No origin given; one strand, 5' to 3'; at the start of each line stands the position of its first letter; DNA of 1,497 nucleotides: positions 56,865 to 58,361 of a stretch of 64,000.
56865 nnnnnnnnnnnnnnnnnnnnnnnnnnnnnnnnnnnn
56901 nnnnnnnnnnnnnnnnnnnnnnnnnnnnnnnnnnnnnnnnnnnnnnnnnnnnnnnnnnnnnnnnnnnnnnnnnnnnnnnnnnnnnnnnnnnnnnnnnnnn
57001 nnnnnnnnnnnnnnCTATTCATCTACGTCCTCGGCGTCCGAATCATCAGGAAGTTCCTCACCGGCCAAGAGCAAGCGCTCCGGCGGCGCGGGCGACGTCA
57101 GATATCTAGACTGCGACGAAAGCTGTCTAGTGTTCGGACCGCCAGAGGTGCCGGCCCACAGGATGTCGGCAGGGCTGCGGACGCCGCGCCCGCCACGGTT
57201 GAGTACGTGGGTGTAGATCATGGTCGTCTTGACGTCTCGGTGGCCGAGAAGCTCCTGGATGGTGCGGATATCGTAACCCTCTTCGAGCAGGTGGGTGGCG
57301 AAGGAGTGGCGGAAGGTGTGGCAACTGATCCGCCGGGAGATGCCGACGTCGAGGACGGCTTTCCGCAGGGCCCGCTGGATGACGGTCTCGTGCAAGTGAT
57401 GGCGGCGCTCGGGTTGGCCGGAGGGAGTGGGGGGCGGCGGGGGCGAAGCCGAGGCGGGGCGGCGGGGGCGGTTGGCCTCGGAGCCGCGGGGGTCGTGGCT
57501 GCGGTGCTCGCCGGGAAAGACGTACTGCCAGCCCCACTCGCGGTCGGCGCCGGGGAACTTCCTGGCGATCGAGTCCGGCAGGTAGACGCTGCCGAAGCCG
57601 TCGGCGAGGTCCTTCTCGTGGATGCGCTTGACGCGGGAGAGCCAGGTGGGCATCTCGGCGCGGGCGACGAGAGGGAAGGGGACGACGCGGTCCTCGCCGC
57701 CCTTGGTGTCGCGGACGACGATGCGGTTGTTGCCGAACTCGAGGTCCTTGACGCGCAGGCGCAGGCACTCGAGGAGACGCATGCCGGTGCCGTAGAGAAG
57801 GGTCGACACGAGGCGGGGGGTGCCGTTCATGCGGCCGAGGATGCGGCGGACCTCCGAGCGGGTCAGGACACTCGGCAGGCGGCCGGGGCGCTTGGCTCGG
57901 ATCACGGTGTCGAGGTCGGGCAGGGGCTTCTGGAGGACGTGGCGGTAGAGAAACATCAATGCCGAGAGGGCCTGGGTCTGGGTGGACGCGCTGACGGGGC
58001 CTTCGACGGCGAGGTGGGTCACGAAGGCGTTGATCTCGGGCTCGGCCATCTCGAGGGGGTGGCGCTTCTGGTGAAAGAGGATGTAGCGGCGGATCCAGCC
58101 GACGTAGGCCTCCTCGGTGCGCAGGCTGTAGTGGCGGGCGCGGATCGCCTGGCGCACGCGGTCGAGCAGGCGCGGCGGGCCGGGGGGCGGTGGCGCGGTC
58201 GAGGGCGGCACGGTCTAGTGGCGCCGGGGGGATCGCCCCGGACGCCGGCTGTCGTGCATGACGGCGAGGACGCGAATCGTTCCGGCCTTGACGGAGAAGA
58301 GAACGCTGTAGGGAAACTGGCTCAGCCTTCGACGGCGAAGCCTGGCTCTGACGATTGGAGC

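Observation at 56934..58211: Inverted integron architecture: intI co-directional with cassettes, attI at the 3' end of intI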

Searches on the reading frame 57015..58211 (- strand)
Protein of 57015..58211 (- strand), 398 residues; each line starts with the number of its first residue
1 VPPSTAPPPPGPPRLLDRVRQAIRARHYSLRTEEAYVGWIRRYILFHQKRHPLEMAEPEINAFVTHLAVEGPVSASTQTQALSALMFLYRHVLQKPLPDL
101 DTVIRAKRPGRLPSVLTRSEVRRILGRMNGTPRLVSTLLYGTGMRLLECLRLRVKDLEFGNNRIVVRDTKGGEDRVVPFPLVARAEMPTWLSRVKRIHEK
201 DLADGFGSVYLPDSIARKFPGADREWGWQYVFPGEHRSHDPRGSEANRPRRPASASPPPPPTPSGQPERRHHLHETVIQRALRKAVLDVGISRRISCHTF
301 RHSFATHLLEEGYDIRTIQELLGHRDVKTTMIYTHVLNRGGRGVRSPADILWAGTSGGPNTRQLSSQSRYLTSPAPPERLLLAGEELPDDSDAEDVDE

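Call 4: search_protein_families(library=ncbifam, proteins=[window:57015-58211:-], max_evalue=0.001)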
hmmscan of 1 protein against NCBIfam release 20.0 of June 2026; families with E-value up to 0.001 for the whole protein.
window:57015-58211:- (398 aa): 12 families
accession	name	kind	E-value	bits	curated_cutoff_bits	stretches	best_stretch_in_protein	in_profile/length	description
TIGR02249.1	integrase_gron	subfamily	3e-130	434.2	265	2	15-248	1-234/315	integron integrase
NF011946.0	PRK15417.1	equivalog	6.6e-95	318.1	435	2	4-244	4-245/337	integron integrase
NF040815.2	recomb_XerA_Arch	equivalog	2.2e-48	165.1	220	2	268-336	186-254/263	site-specific tyrosine recombinase/integron integrase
TIGR02224.1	recomb_XerC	equivalog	6.6e-43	147.2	335.15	2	271-336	212-277/295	tyrosine recombinase XerC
TIGR02225.1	recomb_XerD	equivalog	6.3e-42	143.9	329.6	2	269-338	207-276/290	site-specific tyrosine recombinase XerD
NF001399.0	PRK00283.1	subfamily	3.3e-40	138.2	279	2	269-338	215-285/300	tyrosine recombinase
NF002331.0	PRK01287.1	subfamily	4.9e-31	108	371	2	273-336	248-312/365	site-specific tyrosine recombinase XerC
NF003462.0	PRK05084.1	equivalog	4.1e-15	55.4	267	1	292-339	300-347/360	tyrosine recombinase XerS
NF007371.0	PRK09871.1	subfamily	8.9e-12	45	222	1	276-335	114-173/198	tyrosine-type DNA invertase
NF007370.0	PRK09870.1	subfamily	1.4e-08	34.6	221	1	288-335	131-178/200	tyrosine-type DNA invertase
NF040693.1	recomb_GmtY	equivalog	1.1e-06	28.1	340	1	277-335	373-431/441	gamma-mobile-trio recombinase GmtY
NF041502.1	integrase_1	equivalog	4.2e-06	25.8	350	1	294-336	318-360/484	site-specific integrase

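Call 5: search_protein_families(library=pfam, proteins=[window:57015-58211:-], max_evalue=0.001)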
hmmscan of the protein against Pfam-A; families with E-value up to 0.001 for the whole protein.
window:57015-58211:- (398 aa): 3 families
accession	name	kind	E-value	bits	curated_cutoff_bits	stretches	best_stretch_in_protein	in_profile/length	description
PF00589.27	Phage_integrase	-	5.8e-36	124.3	27.1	1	115-337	2-169/172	Phage integrase family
PF13495.12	Phage_int_SAM_4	-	2.1e-29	102.2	27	1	15-98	1-84/85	Phage integrase, N-terminal SAM-like domain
PF02899.23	Phage_int_SAM_1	-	0.00025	21.7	22.3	1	24-90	10-77/83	Phage integrase, N-terminal SAM-like domain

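Call 12: find_homologous_proteins(query=window:57018-58211:-, max_evalue=1e-20)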
Query window:57018-58211:- (398 aa): 8000 proteins with E <= 1e-20 among 8000 candidates; the best 120 are listed.
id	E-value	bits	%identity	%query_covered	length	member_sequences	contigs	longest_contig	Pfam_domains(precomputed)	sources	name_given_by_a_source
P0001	8.9e-256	867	97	98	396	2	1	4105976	PF13495.13,PF00589.28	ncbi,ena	-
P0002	1.5e-231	787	88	97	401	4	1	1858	PF13495.13,PF00589.28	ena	-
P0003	1.1e-229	781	88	98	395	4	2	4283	PF13495.13,PF00589.28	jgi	-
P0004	8.4e-229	778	86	97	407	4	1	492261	PF13495.13,PF00589.28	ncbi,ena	-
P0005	1.9e-227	773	88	96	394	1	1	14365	PF13495.13,PF00589.28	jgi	jgi:integron integrase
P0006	4.9e-227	772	86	99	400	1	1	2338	PF13495.13,PF00589.28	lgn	-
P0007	1.3e-226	771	86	99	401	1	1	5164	PF13495.13,PF00589.28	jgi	jgi:integron integrase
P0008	8.8e-226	768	89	95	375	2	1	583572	PF13495.13,PF00589.28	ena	-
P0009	1.6e-225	767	86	99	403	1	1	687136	PF13495.13,PF00589.28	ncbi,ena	-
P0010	2.2e-225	767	86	97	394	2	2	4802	PF13495.13,PF00589.28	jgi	jgi:integron integrase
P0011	6.5e-225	765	84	100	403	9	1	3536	PF13495.13,PF00589.28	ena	-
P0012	8.2e-225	765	86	97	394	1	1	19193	PF13495.13,PF00589.28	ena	-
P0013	8.4e-225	765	87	97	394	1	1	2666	PF13495.13,PF00589.28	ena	-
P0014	1.1e-224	764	85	100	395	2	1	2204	PF13495.13,PF00589.28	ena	-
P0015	2.2e-224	763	86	97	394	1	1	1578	PF13495.13,PF00589.28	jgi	-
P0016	3.6e-224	763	86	97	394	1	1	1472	PF13495.13,PF00589.28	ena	-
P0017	5.3e-224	762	86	97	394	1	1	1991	PF13495.13,PF00589.28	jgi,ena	-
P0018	9.9e-224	761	86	97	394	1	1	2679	PF13495.13,PF00589.28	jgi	-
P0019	1.0e-223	761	86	97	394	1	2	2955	PF13495.13,PF00589.28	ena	-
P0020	1.2e-223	761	86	97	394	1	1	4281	PF13495.13,PF00589.28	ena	-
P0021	1.4e-223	761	86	97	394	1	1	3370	PF13495.13,PF00589.28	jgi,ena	-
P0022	1.4e-223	761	86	97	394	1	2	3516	PF13495.13,PF00589.28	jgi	-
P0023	1.8e-223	760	86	97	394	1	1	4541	PF13495.13,PF00589.28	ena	-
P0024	1.9e-223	760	86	97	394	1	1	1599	PF13495.13,PF00589.28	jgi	-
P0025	2.0e-223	760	86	97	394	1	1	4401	PF13495.13,PF00589.28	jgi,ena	-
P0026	2.0e-223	760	86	97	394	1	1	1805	PF13495.13,PF00589.28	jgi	-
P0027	3.6e-223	759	86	97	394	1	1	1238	PF13495.13,PF00589.28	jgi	-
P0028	3.9e-223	759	86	97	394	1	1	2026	PF13495.13,PF00589.28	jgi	-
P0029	5.1e-223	759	86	97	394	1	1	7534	PF13495.13,PF00589.28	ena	-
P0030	8.6e-223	758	85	100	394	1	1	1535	PF13495.13,PF00589.28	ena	-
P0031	1.9e-222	757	86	97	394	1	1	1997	PF13495.13,PF00589.28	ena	-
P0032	3.9e-222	756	87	94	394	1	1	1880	PF13495.13,PF00589.28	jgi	jgi:integron integrase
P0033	5.1e-222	755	84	97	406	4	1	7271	PF13495.13,PF00589.28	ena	-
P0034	5.2e-222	755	86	97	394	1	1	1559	PF13495.13,PF00589.28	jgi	-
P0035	9.3e-222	755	86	97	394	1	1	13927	PF13495.13,PF00589.28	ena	-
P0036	1.2e-221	754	86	97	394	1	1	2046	PF13495.13,PF00589.28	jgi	jgi:integron integrase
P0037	1.3e-221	754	85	97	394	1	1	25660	PF13495.13,PF00589.28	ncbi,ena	-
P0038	2.5e-221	753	86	97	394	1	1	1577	PF13495.13,PF00589.28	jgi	-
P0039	1.2e-220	751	83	97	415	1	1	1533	PF13495.13,PF00589.28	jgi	jgi:integron integrase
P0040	1.3e-219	748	85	98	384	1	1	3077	PF13495.13,PF00589.28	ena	-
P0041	4.0e-219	746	85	97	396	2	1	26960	PF13495.13,PF00589.28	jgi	jgi:integron integrase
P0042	4.0e-219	746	85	98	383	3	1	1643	PF13495.13,PF00589.28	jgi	jgi:integron integrase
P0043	1.0e-218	745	83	100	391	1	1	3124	PF13495.13,PF00589.28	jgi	jgi:integron integrase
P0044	1.1e-218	745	85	98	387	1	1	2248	PF13495.13,PF00589.28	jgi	-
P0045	6.4e-218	742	83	97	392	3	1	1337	PF13495.13,PF00589.28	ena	-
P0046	1.6e-217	741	83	99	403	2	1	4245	PF13495.13,PF00589.28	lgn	-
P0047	6.1e-217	739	83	97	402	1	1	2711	PF13495.13,PF00589.28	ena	-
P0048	6.7e-217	739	82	100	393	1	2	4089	PF13495.13,PF00589.28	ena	-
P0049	1.1e-215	735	83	97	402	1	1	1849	PF13495.13,PF00589.28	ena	-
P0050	2.4e-214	730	83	97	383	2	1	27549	PF13495.13,PF00589.28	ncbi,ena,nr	ncbi:MAG TPA: integron integrase [Thermoanaerobaculia bacterium]|nr:integron integrase [Thermoanaero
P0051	2.7e-214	730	83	97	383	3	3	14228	PF13495.13,PF00589.28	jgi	-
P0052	5.9e-209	712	82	96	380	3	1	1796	PF13495.13,PF00589.28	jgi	jgi:integron integrase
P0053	1.3e-207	708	80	99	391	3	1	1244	PF13495.13,PF00589.28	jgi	jgi:integron integrase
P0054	6.2e-207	706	78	99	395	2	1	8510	PF13495.13,PF00589.28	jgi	-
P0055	1.1e-206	705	79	99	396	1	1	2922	PF13495.13,PF00589.28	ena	-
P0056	2.4e-206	704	90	85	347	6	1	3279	PF13495.13,PF00589.28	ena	-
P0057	1.8e-205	701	80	99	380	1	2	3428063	PF13495.13,PF00589.28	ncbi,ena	-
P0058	3.4e-205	700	80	99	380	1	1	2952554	PF13495.13,PF00589.28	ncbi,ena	-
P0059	7.0e-205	699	78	96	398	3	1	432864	PF13495.13,PF00589.28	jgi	jgi:integron integrase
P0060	5.5e-204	696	81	96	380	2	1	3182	PF13495.13,PF00589.28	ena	-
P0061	1.3e-203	695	78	99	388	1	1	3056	PF13495.13,PF00589.28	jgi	jgi:integron integrase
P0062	6.0e-202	689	80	97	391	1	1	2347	PF13495.13,PF00589.28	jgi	jgi:integron integrase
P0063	8.0e-201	686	80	94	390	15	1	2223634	PF13495.13,PF00589.28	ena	-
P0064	1.7e-200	685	78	100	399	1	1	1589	PF13495.13,PF00589.28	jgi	jgi:integron integrase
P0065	1.8e-200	684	79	97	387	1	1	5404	PF13495.13,PF00589.28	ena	-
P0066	2.0e-200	684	78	99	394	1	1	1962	PF13495.13,PF00589.28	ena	-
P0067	4.2e-200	683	79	99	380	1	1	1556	PF13495.13,PF00589.28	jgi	jgi:integron integrase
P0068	6.7e-200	683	79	97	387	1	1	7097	PF13495.13,PF00589.28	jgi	-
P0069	2.1e-199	681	79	96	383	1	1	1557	PF13495.13,PF00589.28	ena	-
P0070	4.1e-199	680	79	97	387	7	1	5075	PF13495.13,PF00589.28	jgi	-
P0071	7.4e-199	679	77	100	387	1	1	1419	PF13495.13,PF00589.28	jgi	jgi:integron integrase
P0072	1.7e-198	678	78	97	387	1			PF13495.13,PF00589.28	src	-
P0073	2.0e-198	678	77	96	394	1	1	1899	PF13495.13,PF00589.28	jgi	jgi:integron integrase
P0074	3.1e-197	674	77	99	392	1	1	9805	PF13495.13,PF00589.28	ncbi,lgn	ncbi:MAG TPA: integron integrase [Thermoanaerobaculia bacterium]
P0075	5.5e-197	673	79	95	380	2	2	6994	PF13495.13,PF00589.28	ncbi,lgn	-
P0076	7.4e-197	673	78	98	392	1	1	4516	PF13495.13,PF00589.28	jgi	jgi:integron integrase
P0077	2.2e-196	671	79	98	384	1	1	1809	PF13495.13,PF00589.28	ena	-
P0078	2.2e-195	668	75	100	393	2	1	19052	PF13495.13,PF00589.28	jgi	jgi:integron integrase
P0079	5.6e-195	666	76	100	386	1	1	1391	PF13495.13,PF00589.28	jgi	-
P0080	9.3e-194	662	77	98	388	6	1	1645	PF13495.13,PF00589.28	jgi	jgi:integron integrase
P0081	3.3e-192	657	75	99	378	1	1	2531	PF13495.13,PF00589.28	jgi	jgi:integron integrase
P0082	3.6e-192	657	75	98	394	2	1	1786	PF13495.13,PF00589.28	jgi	jgi:integron integrase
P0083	7.0e-191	653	78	95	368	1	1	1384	PF13495.13,PF00589.28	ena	-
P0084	1.2e-190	652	73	100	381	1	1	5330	PF13495.13,PF00589.28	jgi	jgi:integron integrase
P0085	3.3e-190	651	73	99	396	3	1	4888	PF13495.13,PF00589.28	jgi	jgi:integron integrase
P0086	4.8e-190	650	73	99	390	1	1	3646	PF13495.13,PF00589.28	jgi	jgi:integron integrase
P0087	5.6e-190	650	72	100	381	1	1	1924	PF13495.13,PF00589.28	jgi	jgi:integron integrase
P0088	5.1e-189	647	84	86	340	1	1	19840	PF13495.13,PF00589.28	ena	-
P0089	5.8e-186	637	74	95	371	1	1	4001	PF13495.13,PF00589.28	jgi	jgi:integron integrase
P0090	6.6e-185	633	74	96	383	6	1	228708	PF13495.13,PF00589.28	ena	-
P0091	2.8e-183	628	74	98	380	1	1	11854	PF13495.13,PF00589.28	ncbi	-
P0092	5.3e-183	627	72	99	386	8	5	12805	PF13495.13,PF00589.28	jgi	jgi:integron integrase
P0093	1.3e-181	622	72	100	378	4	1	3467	PF13495.13,PF00589.28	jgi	-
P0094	1.6e-181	622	72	97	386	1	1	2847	PF13495.13,PF00589.28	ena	-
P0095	2.2e-181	622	73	97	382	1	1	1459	PF13495.13,PF00589.28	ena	-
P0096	8.1e-181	620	86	79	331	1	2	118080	PF13495.13,PF00589.28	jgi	jgi:integron integrase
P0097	9.8e-181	619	74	99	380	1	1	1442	PF13495.13,PF00589.28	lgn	-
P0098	2.3e-180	618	72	96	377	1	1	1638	PF13495.13,PF00589.28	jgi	jgi:integron integrase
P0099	3.2e-180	618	71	100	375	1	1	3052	PF13495.13,PF00589.28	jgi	jgi:integron integrase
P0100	3.4e-180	618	71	100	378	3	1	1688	PF13495.13,PF00589.28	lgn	-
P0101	4.1e-180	617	71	100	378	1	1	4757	PF13495.13,PF00589.28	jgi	jgi:integron integrase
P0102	9.9e-180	616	72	98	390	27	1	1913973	PF13495.13,PF00589.28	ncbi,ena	-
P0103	1.7e-179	615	72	99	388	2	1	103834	PF13495.13,PF00589.28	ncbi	-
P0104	9.2e-179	613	72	100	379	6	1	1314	PF13495.13,PF00589.28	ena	-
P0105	1.2e-178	613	75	93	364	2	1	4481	PF13495.13,PF00589.28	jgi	jgi:integron integrase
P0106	1.9e-178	612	71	97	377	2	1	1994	PF13495.13,PF00589.28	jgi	jgi:integron integrase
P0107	2.8e-178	611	72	99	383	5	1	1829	PF13495.13,PF00589.28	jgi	-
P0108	8.4e-177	607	71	97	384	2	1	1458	PF13495.13,PF00589.28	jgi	jgi:integron integrase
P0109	6.4e-176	604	71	100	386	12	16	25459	PF13495.13,PF00589.28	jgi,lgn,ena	jgi:integron integrase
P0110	1.5e-174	599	72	97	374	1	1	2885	PF13495.13,PF00589.28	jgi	jgi:integron integrase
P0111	6.4e-174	597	72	97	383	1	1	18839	PF13495.13,PF00589.28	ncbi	ncbi:MAG TPA: integron integrase [Thermoanaerobaculia bacterium]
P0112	1.2e-173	596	72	98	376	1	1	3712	PF13495.13,PF00589.28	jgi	jgi:integron integrase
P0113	1.9e-173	596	78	86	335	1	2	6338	PF13495.13,PF00589.28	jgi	jgi:integron integrase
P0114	3.0e-173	595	70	99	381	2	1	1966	PF13495.13,PF00589.28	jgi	jgi:integron integrase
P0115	1.8e-172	592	73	91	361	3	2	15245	PF13495.13,PF00589.28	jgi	jgi:integron integrase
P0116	2.0e-172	592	70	99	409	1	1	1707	PF13495.13,PF00589.28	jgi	jgi:integron integrase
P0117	3.4e-172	591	69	99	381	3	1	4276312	PF13495.13,PF00589.28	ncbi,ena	-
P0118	1.2e-171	590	71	95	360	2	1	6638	PF13495.13,PF00589.28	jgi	jgi:integron integrase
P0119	1.3e-171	589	70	100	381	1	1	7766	PF13495.13,PF00589.28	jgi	jgi:integron integrase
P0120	5.8e-170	584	70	99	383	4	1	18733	PF13495.13,PF00589.28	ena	-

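Call 13: find_related_loci(query=window:57018-58211:-, collection=genome_contigs, flank=10000)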
Query window:57018-58211:- (398 aa) in genome_contigs; peptide patterns used: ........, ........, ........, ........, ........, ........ (x = any residue, [..] = any of these).
600 stretches matched a pattern (row limit reached: there are more); 595 encode a relative of the query (tblastn E <= 1e-3); the best 80 are kept; 80 distinct loci.
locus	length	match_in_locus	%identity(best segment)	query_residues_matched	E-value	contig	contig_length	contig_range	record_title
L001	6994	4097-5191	79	9-388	0e+0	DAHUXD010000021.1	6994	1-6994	MAG TPA_asm: Acidobacteria bacterium isolate clean263 k141_1254170, whole genome shotgun sequence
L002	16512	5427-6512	80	14-387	0e+0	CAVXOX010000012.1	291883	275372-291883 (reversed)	MAG: uncultured Acidobacteriota bacterium isolate MFD00822.bin.1.216 genome assembly, contig: contig_84935, whole genome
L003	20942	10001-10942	60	14-349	3e-131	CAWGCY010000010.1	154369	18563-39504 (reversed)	MAG: Thermoanaerobaculia bacterium isolate MFD05942.bin.1.16 genome assembly, contig: contig_95788, whole genome shotgun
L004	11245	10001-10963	57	12-354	9e-127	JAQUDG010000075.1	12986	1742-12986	MAG: Desulfuromonas sp. isolate STCSWMC_149 NODE_13585_length_12986_cov_3.511937_ST_CSWMC, whole genome shotgun sequence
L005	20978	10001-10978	59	5-351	3e-126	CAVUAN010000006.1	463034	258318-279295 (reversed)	MAG: uncultured Acidobacteriota bacterium isolate MFD02134.bin.2.200 genome assembly, contig: contig_16219, whole genome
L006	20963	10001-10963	55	12-354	1e-125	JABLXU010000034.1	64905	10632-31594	MAG: Candidatus Omnitrophota bacterium isolate Ch114 contig34, whole genome shotgun sequence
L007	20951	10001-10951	58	13-351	5e-125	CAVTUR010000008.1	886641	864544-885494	MAG: Blastocatellia bacterium isolate MFD04944.bin.3.75 genome assembly, contig: contig_20487, whole genome shotgun sequ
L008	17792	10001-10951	58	13-351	3e-125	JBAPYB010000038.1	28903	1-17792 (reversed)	MAG: Thermoanaerobaculia bacterium isolate MFD00413_ilm_asm_bin5 k127_129620, whole genome shotgun sequence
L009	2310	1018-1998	57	3-351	3e-132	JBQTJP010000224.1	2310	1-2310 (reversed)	MAG: Armatimonadota bacterium isolate SAR42 c_000000049416, whole genome shotgun sequence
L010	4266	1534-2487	56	12-350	2e-126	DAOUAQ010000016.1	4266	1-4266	MAG TPA_asm: Anaerolineae bacterium isolate H66_674 k113_153239, whole genome shotgun sequence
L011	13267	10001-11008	56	2-358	2e-124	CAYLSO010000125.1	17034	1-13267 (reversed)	MAG TPA_asm: uncultured bacterium isolate binchicken_co255_229 genome assembly, contig: k141_4512965, whole genome shotg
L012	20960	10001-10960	59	10-351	2e-124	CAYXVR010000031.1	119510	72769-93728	MAG TPA_asm: uncultured Nannocystaceae bacterium isolate binchicken_co179_119 genome assembly, contig: NODE_714_length_1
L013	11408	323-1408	53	12-395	2e-124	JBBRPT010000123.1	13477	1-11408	MAG: Leptolyngbyales cyanobacterium isolate metawrap_la1_101 W_la1_101_k141_767994L_13477_cov_21.0645, whole genome shot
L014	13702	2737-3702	57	4-350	3e-124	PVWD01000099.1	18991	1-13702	Filamentous cyanobacterium CCP2 NODE_125_length_18991_cov_5.36373_ID_83927, whole genome shotgun sequence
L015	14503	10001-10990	53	2-351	8e-124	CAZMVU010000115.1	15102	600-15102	MAG TPA_asm: uncultured Nitrospirales bacterium isolate SRP252850_co1_233 genome assembly, contig: NODE_7311_length_1510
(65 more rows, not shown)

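Call 15: find_encoding_contigs(protein=P0001, flank=10000, max_places=3)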
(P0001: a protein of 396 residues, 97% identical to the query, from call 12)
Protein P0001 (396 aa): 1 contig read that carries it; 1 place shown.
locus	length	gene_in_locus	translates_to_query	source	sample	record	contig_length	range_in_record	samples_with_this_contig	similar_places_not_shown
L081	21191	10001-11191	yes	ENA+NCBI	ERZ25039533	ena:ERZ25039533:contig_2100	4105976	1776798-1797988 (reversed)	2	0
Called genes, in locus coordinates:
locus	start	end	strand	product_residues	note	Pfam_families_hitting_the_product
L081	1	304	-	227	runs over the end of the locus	PF00005:ABC_tran, PF02463:SMC_N (faint), PF13304:AAA_21 (faint)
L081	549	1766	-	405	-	PF25919:BSH_CusB (faint), PF25997:BSH_YhbJ (faint), PF25917:BSH_RND, PF25973:BSH_CzcB, PF25954:Beta-barrel_RND_2, PF25990:Beta-barrel_YknX, PF26002:Beta-barrel_AprE (weak)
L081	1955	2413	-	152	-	-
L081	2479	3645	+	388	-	PF07228:SpoIIE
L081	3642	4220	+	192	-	PF00293:NUDIX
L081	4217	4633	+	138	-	PF06902:Fer4_19, PF09360:zf-CDGSH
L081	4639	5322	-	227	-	PF01810:LysE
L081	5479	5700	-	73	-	PF12844:HTH_19 (weak), PF13560:HTH_31, PF01381:HTH_3, PF13443:HTH_26 (weak)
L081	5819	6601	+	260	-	PF00154:RecA_N, PF27531:MT3502_N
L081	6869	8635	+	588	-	PF00817:IMS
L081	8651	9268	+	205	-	PF01914:MarC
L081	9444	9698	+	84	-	PF09720:Unstab_antitox (weak)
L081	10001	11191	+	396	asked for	PF13495:Phage_int_SAM_4, PF00589:Phage_integrase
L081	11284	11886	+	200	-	PF24733:DUF7684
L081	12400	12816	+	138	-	PF13279:4HBT_2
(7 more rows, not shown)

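Call 29: search_solved_structures(query=window:57018-58211:-, show_alignments=1, max_evalue=1e-10)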
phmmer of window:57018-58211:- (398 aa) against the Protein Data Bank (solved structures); distinct sequences matched with E-value up to 1e-10: 9.
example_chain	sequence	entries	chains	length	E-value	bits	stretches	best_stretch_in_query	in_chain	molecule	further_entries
2a3v_A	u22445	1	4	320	3.8e-83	283.2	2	16-243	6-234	site-specific recombinase IntI4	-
4a8e_A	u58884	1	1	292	1.6e-27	100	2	104-191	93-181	PROBABLE TYROSINE RECOMBINASE XERC-LIKE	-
5hxy_A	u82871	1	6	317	1.6e-24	90.1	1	269-338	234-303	Tyrosine recombinase XerA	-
1a0p_A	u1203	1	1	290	1.1e-19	74.2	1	274-338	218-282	SITE-SPECIFIC RECOMBINASE XERD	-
5dcf_A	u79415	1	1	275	1.4e-15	60.7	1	274-345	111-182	Tyrosine recombinase XerD,DNA translocase FtsK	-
9i5v_14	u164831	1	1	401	5.7e-12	48.8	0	276-336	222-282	Ribosome-associated translation inhibitor RaiA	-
5dor_A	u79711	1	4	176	2.1e-11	47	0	295-336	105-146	Integrase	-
5vfz_A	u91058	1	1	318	2.8e-11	46.6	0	267-339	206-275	Gp33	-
5c6k_A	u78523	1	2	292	4.4e-11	45.9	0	295-336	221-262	Integrase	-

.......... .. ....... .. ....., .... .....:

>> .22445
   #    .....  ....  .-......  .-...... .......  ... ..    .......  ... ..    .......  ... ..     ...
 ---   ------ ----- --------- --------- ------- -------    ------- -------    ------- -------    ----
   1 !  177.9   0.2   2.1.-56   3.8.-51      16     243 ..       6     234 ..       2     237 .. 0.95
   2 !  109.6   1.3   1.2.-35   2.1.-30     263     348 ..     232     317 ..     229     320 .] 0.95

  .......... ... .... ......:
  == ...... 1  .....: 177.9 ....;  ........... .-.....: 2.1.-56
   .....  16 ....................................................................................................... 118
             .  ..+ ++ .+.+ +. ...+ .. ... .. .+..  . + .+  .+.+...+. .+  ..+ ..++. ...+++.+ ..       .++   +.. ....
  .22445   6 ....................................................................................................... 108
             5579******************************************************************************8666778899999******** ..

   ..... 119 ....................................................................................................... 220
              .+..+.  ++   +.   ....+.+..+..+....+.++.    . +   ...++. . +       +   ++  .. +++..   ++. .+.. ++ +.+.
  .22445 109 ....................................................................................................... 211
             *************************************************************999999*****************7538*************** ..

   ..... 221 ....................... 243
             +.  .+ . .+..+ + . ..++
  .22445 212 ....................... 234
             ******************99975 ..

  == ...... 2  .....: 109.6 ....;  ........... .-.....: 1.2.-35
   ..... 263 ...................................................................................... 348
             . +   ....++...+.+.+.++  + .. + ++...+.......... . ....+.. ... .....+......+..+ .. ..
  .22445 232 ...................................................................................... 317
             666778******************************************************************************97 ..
